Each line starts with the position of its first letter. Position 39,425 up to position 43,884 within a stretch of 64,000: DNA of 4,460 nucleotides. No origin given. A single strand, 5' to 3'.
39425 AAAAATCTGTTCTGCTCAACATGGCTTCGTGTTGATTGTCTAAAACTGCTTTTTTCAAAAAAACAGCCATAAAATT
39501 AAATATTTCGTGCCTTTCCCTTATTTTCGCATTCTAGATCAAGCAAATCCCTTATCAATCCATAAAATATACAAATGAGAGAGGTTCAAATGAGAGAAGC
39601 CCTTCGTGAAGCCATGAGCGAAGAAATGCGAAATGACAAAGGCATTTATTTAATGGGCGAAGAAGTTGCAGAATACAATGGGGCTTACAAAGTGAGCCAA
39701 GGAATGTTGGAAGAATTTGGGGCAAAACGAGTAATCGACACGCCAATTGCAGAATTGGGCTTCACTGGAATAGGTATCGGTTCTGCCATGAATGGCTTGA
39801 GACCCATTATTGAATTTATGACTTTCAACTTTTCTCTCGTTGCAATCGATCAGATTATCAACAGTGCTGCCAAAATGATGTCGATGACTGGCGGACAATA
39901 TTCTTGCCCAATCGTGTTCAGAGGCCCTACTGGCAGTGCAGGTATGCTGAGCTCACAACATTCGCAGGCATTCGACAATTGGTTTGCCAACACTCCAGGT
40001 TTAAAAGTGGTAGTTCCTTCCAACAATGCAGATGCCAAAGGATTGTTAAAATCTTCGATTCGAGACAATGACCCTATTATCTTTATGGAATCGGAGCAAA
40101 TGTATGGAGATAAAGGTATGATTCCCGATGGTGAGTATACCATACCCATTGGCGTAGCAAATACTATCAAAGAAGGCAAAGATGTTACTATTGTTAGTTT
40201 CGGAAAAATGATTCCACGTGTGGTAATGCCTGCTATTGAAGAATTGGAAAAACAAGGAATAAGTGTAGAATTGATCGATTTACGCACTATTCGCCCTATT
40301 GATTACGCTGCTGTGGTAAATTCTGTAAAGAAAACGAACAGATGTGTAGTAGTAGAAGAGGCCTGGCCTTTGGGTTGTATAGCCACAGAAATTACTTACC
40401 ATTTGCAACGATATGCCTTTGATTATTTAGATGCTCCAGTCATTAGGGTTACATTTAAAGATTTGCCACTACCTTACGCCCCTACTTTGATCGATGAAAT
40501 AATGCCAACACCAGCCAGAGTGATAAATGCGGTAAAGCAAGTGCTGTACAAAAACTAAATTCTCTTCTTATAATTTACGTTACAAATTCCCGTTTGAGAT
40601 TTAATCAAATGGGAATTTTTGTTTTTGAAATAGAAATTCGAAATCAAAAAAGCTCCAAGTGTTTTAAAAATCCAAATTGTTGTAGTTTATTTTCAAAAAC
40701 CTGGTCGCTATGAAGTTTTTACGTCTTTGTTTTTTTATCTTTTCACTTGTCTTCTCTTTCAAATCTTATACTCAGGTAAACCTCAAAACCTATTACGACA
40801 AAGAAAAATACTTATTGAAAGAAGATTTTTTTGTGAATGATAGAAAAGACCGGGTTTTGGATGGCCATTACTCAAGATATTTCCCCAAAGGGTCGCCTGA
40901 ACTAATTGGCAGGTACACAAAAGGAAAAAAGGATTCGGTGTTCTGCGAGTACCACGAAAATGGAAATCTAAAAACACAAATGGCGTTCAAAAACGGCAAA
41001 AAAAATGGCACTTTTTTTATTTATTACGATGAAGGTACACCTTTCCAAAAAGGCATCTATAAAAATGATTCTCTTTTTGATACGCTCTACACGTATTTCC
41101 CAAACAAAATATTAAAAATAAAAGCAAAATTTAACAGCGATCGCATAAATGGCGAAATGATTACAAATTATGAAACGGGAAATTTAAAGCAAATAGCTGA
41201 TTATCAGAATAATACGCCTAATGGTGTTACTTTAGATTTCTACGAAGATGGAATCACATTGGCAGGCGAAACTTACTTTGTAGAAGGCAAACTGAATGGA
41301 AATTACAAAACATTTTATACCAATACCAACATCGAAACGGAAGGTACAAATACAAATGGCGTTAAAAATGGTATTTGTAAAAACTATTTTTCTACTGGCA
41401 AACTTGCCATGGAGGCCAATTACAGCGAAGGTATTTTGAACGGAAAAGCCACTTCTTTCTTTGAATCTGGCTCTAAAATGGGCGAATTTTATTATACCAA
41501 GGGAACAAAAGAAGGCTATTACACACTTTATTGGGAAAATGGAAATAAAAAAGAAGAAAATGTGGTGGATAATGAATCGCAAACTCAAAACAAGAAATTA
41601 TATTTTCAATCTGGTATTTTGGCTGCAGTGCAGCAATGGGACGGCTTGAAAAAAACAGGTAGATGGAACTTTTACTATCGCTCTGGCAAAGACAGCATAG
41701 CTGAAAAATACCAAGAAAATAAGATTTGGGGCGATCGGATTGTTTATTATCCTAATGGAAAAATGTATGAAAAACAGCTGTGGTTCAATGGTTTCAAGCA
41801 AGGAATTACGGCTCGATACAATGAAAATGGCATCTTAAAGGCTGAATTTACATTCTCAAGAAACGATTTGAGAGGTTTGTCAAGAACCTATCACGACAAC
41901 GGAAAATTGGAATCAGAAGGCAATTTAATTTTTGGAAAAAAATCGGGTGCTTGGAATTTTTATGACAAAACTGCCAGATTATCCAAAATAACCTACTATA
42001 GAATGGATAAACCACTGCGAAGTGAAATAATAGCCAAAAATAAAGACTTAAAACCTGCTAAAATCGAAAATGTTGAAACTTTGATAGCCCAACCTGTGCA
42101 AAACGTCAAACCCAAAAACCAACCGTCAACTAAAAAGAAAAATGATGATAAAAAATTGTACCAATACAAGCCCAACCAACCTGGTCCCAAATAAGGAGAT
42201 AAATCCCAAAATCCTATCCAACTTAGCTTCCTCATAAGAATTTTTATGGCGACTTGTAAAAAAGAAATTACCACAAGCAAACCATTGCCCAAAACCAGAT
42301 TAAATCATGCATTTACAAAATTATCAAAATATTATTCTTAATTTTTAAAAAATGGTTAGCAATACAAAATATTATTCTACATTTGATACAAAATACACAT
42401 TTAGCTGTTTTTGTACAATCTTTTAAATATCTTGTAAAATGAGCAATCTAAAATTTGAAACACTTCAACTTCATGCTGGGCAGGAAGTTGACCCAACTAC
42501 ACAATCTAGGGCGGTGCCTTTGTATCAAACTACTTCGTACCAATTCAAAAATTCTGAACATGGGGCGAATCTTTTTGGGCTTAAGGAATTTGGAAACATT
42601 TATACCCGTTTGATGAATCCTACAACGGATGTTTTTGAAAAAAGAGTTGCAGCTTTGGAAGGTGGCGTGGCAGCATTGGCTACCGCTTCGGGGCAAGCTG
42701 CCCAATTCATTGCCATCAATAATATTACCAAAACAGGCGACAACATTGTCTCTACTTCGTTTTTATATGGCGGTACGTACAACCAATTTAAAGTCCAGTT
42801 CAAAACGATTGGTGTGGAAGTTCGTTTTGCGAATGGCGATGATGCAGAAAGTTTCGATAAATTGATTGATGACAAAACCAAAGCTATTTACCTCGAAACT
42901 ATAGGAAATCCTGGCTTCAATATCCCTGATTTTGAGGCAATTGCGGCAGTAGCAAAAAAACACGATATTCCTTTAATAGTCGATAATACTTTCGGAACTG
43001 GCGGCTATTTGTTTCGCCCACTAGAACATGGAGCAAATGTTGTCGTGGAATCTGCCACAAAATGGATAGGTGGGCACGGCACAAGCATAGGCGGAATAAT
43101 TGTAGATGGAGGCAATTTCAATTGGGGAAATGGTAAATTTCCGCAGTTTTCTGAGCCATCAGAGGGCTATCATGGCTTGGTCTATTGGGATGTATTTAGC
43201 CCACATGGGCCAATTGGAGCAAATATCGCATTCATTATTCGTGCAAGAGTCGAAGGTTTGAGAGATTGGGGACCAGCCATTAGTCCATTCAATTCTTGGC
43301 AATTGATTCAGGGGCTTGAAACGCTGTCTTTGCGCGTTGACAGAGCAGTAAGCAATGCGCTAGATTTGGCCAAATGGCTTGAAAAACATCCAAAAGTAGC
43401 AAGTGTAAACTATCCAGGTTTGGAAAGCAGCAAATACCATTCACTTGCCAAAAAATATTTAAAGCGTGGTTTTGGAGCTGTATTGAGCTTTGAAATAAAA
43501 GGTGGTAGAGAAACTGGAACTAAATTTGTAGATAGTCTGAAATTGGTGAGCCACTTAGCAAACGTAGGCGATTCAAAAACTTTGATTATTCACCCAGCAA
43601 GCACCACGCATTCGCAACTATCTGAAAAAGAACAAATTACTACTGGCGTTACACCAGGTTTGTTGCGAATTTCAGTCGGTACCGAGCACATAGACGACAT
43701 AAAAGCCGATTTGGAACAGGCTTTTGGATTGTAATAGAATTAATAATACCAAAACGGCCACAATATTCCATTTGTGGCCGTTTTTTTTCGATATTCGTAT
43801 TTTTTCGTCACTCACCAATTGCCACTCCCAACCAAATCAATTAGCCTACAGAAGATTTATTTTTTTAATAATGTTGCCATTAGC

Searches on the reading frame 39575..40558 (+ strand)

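Call 64: search_protein_families(library=pfam, proteins=[window:39575-40558:+], max_evalue=0.0001)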
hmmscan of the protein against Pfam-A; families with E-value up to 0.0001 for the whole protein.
window:39575-40558:+ (327 aa): 3 families
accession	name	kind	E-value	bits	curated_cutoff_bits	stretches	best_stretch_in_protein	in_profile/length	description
PF02779.29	Transket_pyr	-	4.6e-41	140.8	27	1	3-178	2-173/174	Transketolase, pyrimidine binding domain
PF02780.25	Transketolase_C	-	1.2e-34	119.4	25.9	1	193-316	1-124/124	Transketolase, C-terminal domain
PF17147.9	PFOR_II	-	1.8e-06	28.6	27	1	203-280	2-81/102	Pyruvate:ferredoxin oxidoreductase core domain II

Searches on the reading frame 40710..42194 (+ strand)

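Call 64: search_protein_families(library=pfam, proteins=[window:40710-42194:+], max_evalue=0.0001)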
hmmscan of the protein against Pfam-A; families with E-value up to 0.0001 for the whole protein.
window:40710-42194:+ (494 aa): 1 family
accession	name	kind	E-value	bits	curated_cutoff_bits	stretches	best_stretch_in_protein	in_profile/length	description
PF07661.19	MORN_2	-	4.3e-24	82.2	29.6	0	147-167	2-22/22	MORN repeat variant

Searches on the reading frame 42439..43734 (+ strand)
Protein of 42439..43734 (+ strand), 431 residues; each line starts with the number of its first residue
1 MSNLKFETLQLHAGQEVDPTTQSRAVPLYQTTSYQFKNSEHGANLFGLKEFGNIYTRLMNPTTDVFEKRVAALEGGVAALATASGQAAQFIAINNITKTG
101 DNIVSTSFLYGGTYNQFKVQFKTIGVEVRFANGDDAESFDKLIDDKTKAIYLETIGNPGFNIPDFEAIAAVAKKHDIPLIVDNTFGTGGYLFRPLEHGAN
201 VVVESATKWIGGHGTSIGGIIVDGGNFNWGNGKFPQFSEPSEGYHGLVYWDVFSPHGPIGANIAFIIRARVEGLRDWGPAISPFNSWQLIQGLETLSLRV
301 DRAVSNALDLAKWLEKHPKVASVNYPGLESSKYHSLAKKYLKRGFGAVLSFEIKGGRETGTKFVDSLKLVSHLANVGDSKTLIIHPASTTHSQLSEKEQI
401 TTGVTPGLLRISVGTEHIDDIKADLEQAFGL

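Call 64: search_protein_families(library=pfam, proteins=[window:42439-43734:+], max_evalue=0.0001)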
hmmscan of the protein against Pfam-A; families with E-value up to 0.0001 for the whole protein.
window:42439-43734:+ (431 aa): 3 families
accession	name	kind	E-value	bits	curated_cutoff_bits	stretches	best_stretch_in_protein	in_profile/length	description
PF01053.26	Cys_Met_Meta_PP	-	5.3e-138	460.2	27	1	7-429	1-380/381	Cys/Met metabolism PLP-dependent enzyme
PF00155.27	Aminotran_1_2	-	1.7e-09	37.8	19.7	1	63-222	44-233/361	Aminotransferase class I and II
PF01041.23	DegT_DnrJ_EryC1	-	1.2e-08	35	19.8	1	60-184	23-147/360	DegT/DnrJ/EryC1/StrS aminotransferase family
